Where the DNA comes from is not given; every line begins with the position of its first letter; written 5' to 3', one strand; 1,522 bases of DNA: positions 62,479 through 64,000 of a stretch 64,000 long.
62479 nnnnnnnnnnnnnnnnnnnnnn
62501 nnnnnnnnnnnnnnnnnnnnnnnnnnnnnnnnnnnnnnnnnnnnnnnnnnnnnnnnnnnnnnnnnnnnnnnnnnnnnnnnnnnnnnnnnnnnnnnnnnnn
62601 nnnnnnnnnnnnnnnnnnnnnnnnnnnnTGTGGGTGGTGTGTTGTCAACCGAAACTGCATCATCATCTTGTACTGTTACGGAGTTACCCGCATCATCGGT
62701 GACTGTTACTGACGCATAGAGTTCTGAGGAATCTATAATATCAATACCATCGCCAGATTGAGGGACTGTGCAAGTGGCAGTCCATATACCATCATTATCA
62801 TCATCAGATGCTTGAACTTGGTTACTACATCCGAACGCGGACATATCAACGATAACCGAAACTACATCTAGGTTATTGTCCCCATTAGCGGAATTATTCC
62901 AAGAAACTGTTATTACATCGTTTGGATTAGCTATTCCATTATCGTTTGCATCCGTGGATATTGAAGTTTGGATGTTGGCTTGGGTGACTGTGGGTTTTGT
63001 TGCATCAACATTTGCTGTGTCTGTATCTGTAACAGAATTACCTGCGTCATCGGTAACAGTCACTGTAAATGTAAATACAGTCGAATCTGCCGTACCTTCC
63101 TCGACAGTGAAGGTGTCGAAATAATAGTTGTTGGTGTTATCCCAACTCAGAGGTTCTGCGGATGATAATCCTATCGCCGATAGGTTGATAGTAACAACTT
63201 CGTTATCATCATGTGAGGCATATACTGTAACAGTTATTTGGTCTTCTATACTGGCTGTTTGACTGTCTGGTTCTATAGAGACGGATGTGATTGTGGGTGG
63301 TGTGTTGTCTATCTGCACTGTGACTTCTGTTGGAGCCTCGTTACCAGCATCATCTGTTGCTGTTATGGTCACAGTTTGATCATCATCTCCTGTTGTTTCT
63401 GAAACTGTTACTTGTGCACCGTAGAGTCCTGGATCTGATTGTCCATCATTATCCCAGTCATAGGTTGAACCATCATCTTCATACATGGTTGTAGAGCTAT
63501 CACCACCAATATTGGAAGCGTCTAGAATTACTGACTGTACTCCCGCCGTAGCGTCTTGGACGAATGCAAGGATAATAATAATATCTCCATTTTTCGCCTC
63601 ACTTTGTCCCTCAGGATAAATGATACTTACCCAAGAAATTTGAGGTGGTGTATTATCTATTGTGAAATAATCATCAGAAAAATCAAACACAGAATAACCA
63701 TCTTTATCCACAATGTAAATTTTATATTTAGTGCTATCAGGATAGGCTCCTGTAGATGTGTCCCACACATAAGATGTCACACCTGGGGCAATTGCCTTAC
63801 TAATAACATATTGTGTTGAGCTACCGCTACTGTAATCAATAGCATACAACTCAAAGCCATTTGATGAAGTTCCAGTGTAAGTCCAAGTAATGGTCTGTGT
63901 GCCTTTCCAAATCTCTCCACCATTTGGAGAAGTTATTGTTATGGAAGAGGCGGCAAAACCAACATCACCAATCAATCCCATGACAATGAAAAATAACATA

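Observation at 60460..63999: Giant adhesin gene with a perfect 360-bp tandem duplication nested in a second ~190-bp duplicated pair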

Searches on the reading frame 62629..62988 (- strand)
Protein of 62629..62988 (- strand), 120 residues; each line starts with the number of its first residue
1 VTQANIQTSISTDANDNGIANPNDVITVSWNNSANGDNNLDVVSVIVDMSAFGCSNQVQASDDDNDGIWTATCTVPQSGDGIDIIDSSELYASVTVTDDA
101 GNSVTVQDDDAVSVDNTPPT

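Call 21: search_protein_families(library=pfam, proteins=[window:62629-62988:-], max_evalue=1)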
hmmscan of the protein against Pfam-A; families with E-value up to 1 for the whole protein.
seq(120 aa): 1 family
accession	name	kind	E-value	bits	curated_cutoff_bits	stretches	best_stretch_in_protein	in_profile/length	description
PF13052.11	DUF3913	-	0.14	12.9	25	1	60-87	9-36/57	Protein of unknown function (DUF3913)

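Call 23: find_homologous_proteins(query=window:62629-62988:-, max_evalue=0.01)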
Query seq(120 aa): 4 candidates shared short words with the query, none scored E <= 0.01.

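Call 39: predict_structure(alignment_id=A1)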
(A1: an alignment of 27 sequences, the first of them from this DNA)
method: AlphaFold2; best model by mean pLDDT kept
length: 120 residues; sequences in the alignment: 27
mean_pLDDT: 93.8   pTM: 0.86
mean pLDDT of the five models: 93.8, 93.3, 93.3, 93.0, 92.7
residues with pLDDT >= 90: 99; 70-90: 21; 50-70: 0; < 50: 0
segments of 3 or more residues with pLDDT < 50: none
pLDDT, mean of each block of 10 residues (from residue 1): 97 84 95 98 97 94 96 90 91 98 97 89
secondary structure, 60 per line:
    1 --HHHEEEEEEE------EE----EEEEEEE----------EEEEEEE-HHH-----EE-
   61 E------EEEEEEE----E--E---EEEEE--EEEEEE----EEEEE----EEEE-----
elements in order: E6-12 E25-31 E42-48 E68-74 E86-90 E93-98 E103-107 E112-115

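Call 44: fold_search(model_id=the predicted structure, library=pdb)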
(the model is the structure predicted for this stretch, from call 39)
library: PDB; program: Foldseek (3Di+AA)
matches with E <= 10: 964; with E <= 0.001: 0
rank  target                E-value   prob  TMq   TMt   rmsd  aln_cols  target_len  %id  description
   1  2p9r_A                3.1e-03  1.00  0.42  0.47   5.4       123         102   10  Human alpha2-macroglogulin is composed of multiple domains, as predicted by homology with complement component C3 (released 2007-08-21)
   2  2p9r_B                1.5e-02  0.96  0.36  0.42   5.9       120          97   12  Human alpha2-macroglogulin is composed of multiple domains, as predicted by homology with complement component C3 (released 2007-08-21)
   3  5icu                  1.6e-02  0.90  0.35  0.39   7.4       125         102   13  The crystal structure of CopC from Methylosinus trichosporium OB3b (released 2016-04-06)
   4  2ox5_A                1.7e-02  0.99  0.45  0.49   6.7       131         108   14  The SoxYZ complex of Paracoccus pantotrophus (released 2007-05-22)
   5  4js7                  2.6e-02  0.99  0.37  0.25   6.0       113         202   14  Crystal structure of D78N mutant apo form of clavibacter michiganensis expansin (released 2014-03-26)
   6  4jcw_A                3.2e-02  0.99  0.39  0.25   5.9       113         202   12  Crystal structure of Clavibacter michiganensis expansin in complex with cellopentaose (released 2014-03-05)
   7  8b6l_N                3.2e-02  0.94  0.41  0.16   6.0       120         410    8  Subtomogram average of the human Sec61-TRAP-OSTA-translocon (released 2022-12-07)
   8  4r7x_A                3.2e-02  0.87  0.43  0.36  12.3       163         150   10  Crystal structure of N-lobe of human ARRDC3(1-180) (released 2014-10-01)
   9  6s7o_G                3.8e-02  0.95  0.42  0.16   6.1       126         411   10  Cryo-EM structure of human oligosaccharyltransferase complex OST-A (released 2019-12-18)
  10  1bf5_A                4.7e-02  0.89  0.43  0.13   7.3       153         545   12  TYROSINE PHOSPHORYLATED STAT-1/DNA COMPLEX (released 1998-08-12)
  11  9ll2_A                4.7e-02  0.84  0.40  0.43   6.3       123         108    8  Crystal structure of the Helicobacter pylori copper resistance determinant CrdA in the apo form (released 2025-11-19)
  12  5eq3_A                5.2e-02  0.85  0.42  0.29   7.0       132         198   14  Crystal structure of the SrpA adhesin from Streptococcus sanguinis with a sialyl galactose disaccharide bound (released 2016-01-27)
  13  4r7x_B                5.2e-02  0.82  0.42  0.36  13.6       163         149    8  Crystal structure of N-lobe of human ARRDC3(1-180) (released 2014-10-01)
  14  2ox5_C                5.5e-02  0.97  0.45  0.50   6.5       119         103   10  The SoxYZ complex of Paracoccus pantotrophus (released 2007-05-22)
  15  4bzy_A                5.8e-02  0.99  0.44  0.10   4.8        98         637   11  Crystal structure of human glycogen branching enzyme (GBE1) (released 2013-09-25)
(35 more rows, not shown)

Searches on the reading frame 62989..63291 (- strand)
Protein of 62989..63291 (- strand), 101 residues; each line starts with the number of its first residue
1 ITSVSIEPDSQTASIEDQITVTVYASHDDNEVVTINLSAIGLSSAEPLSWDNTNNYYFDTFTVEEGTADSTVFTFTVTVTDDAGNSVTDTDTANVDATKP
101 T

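Call 21: search_protein_families(library=pfam, proteins=[window:62989-63291:-], max_evalue=1)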
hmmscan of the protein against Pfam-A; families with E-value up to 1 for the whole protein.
seq(101 aa): 6 families
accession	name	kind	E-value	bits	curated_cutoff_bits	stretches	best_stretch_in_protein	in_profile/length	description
PF19077.6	Big_13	-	0.036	15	27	1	9-96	12-101/102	Bacterial Ig-like domain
PF03067.21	LPMO_10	-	0.042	15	23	1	17-85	92-161/183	Lytic polysaccharide mono-oxygenase, cellulose-degrading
PF13860.13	FlgD_ig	-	0.14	12.6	27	0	68-94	18-44/79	FlgD Ig-like domain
PF10179.15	NDNF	-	0.2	12.2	27.3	1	53-80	99-126/127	Neuron-derived neurotrophic factor, first Fn(III) domain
PF22352.2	K319L-like_PKD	-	0.41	11.1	27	0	14-92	8-81/84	K319L-like, PKD domain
PF05345.18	He_PIG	-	0.47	11.4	24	0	8-95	8-95/96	Putative Ig domain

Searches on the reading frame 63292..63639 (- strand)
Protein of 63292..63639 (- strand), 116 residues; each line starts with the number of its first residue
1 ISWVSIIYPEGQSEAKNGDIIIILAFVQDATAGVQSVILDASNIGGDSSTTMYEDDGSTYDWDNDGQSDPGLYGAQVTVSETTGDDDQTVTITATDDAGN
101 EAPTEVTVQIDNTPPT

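Call 21: search_protein_families(library=pfam, proteins=[window:63292-63639:-], max_evalue=1)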
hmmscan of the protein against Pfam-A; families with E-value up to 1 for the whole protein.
seq(116 aa): 4 families
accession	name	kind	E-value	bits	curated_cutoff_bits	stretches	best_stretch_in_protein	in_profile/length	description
PF17137.9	DUF5110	-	5e-06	26.9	27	1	42-108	7-64/71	Domain of unknown function (DUF5110)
PF17957.7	Big_7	-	0.0014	19.7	24.1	1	4-66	3-58/70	Bacterial Ig domain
PF18981.6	InlK_D3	-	0.0035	17.8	25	1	89-110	53-75/75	Internalin K domain (D3/D4)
PF19077.6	Big_13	-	0.013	16.4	27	1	77-112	66-102/102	Bacterial Ig-like domain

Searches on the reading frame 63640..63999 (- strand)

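Call 21: search_protein_families(library=pfam, proteins=[window:63640-63999:-], max_evalue=1)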
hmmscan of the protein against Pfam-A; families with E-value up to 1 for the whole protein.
seq(120 aa): 1 family
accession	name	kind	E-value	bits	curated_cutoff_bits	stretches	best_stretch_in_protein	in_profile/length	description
PF12690.13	BsuPI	-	0.096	13.1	22.9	1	85-110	31-56/101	Intracellular proteinase inhibitor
